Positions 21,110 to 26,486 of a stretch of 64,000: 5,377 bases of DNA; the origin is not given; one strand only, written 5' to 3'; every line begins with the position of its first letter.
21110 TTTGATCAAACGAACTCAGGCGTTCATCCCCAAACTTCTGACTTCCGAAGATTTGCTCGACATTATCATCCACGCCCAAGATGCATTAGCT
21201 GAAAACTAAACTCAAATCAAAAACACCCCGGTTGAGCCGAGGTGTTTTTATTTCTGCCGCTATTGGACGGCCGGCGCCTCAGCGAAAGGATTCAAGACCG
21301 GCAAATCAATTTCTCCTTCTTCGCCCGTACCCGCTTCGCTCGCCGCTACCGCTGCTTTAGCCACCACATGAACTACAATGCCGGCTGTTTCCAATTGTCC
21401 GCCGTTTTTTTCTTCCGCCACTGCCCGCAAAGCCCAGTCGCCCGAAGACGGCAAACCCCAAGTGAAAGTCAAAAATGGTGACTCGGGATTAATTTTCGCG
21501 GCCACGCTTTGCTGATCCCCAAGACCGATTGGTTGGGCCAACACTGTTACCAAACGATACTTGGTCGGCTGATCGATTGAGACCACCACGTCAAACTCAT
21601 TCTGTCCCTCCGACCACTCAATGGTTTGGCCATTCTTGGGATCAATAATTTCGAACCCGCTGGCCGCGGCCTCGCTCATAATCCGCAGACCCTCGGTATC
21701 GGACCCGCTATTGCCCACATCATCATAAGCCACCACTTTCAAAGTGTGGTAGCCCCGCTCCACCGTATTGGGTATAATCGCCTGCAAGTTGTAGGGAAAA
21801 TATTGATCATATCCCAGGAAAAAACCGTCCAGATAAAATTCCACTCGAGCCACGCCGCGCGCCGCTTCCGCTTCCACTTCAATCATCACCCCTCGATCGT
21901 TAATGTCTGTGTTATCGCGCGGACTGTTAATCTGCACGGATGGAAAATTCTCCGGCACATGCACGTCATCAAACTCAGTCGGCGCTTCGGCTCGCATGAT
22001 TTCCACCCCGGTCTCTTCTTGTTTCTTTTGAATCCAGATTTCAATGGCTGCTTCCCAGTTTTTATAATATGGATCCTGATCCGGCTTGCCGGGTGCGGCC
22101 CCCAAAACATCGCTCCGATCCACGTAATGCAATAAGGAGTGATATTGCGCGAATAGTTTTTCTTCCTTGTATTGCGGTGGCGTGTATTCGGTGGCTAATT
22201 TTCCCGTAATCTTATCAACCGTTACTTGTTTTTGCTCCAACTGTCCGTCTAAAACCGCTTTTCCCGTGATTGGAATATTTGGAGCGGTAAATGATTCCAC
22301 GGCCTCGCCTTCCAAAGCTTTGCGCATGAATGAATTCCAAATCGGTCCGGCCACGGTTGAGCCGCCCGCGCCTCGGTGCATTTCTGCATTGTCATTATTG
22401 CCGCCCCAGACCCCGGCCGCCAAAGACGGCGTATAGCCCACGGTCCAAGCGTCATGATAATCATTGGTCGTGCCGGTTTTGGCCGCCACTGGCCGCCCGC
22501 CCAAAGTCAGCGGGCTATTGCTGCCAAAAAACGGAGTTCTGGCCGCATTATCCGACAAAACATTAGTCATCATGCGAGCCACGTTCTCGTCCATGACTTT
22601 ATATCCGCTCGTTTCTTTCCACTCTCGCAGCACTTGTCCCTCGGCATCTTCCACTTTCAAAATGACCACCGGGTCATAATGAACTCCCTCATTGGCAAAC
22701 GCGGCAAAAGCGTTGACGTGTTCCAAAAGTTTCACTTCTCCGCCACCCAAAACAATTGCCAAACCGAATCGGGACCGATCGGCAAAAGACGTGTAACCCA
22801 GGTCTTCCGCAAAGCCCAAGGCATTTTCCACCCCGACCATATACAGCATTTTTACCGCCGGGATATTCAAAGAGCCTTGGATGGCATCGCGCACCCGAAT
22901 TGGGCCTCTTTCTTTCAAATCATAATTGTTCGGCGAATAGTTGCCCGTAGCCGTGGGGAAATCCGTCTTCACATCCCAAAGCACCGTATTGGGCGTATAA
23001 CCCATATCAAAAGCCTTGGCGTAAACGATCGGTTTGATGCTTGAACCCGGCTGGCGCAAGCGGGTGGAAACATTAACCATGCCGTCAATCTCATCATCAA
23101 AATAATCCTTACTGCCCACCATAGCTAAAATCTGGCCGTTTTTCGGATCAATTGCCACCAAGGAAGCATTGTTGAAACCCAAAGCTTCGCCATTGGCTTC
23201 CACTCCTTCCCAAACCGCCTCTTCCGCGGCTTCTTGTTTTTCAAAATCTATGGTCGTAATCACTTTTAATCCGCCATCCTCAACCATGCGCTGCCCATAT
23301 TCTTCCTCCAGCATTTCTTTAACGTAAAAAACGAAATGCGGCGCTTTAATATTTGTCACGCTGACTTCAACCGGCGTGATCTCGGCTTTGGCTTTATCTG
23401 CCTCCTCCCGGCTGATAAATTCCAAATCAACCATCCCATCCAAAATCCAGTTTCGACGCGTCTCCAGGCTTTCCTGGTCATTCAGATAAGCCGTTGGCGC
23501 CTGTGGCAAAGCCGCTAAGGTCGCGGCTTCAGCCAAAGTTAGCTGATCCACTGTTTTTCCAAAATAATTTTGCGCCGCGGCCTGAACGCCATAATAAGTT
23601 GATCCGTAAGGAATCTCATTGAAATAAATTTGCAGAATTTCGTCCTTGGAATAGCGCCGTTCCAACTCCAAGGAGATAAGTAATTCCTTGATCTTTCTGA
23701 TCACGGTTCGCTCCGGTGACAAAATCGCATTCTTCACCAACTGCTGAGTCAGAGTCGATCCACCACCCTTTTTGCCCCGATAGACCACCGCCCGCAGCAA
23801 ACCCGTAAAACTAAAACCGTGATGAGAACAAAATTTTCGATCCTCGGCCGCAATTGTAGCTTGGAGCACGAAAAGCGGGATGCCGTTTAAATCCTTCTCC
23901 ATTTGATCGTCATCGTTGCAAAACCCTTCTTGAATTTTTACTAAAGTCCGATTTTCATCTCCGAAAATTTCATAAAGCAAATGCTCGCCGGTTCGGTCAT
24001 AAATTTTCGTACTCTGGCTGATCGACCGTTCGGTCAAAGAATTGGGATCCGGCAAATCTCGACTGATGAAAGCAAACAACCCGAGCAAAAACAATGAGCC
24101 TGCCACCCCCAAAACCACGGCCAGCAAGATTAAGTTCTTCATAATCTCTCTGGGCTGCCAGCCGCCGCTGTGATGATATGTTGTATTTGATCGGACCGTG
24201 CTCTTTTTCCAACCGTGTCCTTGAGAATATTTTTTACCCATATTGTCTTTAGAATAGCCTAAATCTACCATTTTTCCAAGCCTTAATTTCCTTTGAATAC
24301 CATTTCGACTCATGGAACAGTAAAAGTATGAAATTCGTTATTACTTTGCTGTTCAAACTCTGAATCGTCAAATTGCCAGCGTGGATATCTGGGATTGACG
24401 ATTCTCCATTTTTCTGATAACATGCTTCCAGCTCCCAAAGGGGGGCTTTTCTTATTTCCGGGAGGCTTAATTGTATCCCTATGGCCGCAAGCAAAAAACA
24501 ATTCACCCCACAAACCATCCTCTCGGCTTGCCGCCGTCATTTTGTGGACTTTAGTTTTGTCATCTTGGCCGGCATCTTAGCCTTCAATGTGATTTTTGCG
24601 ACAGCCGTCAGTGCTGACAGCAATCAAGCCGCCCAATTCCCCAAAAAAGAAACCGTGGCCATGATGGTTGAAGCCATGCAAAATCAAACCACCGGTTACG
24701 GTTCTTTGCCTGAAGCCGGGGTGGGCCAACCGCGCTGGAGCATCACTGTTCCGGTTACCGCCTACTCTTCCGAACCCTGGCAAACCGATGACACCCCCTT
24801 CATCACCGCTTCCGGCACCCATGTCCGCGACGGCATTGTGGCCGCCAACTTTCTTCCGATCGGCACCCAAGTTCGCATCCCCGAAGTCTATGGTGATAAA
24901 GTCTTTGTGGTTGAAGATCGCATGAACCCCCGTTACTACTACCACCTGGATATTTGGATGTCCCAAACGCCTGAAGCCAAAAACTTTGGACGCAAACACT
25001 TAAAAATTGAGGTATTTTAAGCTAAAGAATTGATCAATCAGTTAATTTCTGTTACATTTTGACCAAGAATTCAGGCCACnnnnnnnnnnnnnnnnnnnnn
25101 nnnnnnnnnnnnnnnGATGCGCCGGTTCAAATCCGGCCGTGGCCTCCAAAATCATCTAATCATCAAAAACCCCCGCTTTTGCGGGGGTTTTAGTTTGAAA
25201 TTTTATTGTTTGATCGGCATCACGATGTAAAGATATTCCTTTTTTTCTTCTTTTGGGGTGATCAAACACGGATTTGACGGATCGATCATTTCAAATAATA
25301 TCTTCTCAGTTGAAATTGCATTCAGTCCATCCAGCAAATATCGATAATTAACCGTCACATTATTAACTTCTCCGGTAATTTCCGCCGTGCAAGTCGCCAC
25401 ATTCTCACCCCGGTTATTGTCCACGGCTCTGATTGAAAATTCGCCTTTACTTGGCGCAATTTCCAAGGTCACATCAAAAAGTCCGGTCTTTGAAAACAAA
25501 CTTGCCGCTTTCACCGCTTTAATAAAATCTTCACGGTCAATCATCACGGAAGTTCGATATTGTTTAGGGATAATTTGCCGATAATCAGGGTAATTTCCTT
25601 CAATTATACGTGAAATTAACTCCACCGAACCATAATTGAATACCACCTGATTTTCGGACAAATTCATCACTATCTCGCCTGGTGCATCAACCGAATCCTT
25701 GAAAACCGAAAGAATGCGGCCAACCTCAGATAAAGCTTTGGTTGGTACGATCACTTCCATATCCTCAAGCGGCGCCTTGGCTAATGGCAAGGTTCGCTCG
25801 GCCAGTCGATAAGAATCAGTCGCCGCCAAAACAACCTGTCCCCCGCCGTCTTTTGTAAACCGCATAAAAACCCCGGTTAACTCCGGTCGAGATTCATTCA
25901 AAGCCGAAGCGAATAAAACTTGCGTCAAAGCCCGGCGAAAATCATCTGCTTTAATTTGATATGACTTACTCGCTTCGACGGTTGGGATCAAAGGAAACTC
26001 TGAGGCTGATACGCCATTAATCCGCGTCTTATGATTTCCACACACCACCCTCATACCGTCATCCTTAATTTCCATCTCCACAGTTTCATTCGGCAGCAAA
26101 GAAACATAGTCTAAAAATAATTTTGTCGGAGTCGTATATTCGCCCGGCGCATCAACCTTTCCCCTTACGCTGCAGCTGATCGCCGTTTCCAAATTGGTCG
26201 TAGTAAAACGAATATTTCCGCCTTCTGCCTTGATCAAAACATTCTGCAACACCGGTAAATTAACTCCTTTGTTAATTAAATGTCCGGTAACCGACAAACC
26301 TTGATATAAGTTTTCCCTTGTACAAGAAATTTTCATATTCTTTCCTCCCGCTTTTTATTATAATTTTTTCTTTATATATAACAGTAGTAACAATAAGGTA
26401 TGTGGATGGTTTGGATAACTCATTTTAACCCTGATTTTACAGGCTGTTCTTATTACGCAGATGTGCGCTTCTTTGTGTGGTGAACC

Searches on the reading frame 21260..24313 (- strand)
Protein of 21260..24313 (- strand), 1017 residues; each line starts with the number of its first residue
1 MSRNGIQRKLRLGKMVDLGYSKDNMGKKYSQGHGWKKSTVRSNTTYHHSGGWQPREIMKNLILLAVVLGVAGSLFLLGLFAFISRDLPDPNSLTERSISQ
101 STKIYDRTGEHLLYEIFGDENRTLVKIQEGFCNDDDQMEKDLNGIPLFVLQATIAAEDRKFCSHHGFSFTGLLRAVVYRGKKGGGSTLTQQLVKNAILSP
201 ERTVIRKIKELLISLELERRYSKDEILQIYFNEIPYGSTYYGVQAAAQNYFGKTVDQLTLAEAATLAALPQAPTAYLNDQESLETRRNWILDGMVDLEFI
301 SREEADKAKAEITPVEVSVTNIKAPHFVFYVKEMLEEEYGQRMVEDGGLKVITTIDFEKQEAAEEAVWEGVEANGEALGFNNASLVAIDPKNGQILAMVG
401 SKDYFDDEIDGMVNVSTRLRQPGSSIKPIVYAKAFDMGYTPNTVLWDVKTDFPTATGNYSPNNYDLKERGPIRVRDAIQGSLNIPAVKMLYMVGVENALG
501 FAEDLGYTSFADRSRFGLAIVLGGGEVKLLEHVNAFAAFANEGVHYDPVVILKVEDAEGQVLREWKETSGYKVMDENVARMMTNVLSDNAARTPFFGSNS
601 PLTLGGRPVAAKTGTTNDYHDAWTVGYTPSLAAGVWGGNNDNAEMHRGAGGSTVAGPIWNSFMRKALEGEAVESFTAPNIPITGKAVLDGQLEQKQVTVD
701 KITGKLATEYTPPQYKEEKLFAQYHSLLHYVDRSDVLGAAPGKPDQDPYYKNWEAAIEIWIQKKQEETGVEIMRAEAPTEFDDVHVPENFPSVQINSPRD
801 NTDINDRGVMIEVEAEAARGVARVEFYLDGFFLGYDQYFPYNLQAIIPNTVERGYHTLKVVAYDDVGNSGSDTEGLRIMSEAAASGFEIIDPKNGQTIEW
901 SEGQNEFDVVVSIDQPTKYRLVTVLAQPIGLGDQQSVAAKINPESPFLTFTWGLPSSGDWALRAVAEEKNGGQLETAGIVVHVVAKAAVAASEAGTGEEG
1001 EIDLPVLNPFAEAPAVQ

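Call 7: search_protein_families(library=pfam, proteins=[window:21260-24313:-], max_evalue=0.01)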
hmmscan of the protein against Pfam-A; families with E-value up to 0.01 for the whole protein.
window:21260-24313:- (1017 aa): 3 families
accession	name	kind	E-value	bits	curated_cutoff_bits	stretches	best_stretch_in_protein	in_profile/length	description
PF00912.28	Transgly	-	5.4e-54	182.8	27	1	140-294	17-177/178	Transglycosylase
PF00905.27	Transpeptidase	-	2e-24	86.8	22.1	1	384-663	2-298/299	Penicillin binding protein transpeptidase domain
PF17957.7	Big_7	-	1.7e-11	45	24.1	1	791-860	1-70/70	Bacterial Ig domain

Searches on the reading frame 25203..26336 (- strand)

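Call 7: search_protein_families(library=pfam, proteins=[window:25203-26336:-], max_evalue=0.01)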
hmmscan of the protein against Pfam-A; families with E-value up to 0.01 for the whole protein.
window:25203-26336:- (377 aa): 3 families
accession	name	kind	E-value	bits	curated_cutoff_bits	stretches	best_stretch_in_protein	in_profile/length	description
PF02767.21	DNA_pol3_beta_2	-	1.4e-26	93.5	27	1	127-251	1-116/116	DNA polymerase III beta subunit, central domain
PF00712.24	DNA_pol3_beta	-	2.6e-23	82.9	24.4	1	1-118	1-120/120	DNA polymerase III beta subunit, N-terminal domain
PF02768.20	DNA_pol3_beta_3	-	7.9e-18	64.9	27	1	253-375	1-120/121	DNA polymerase III beta subunit, C-terminal domain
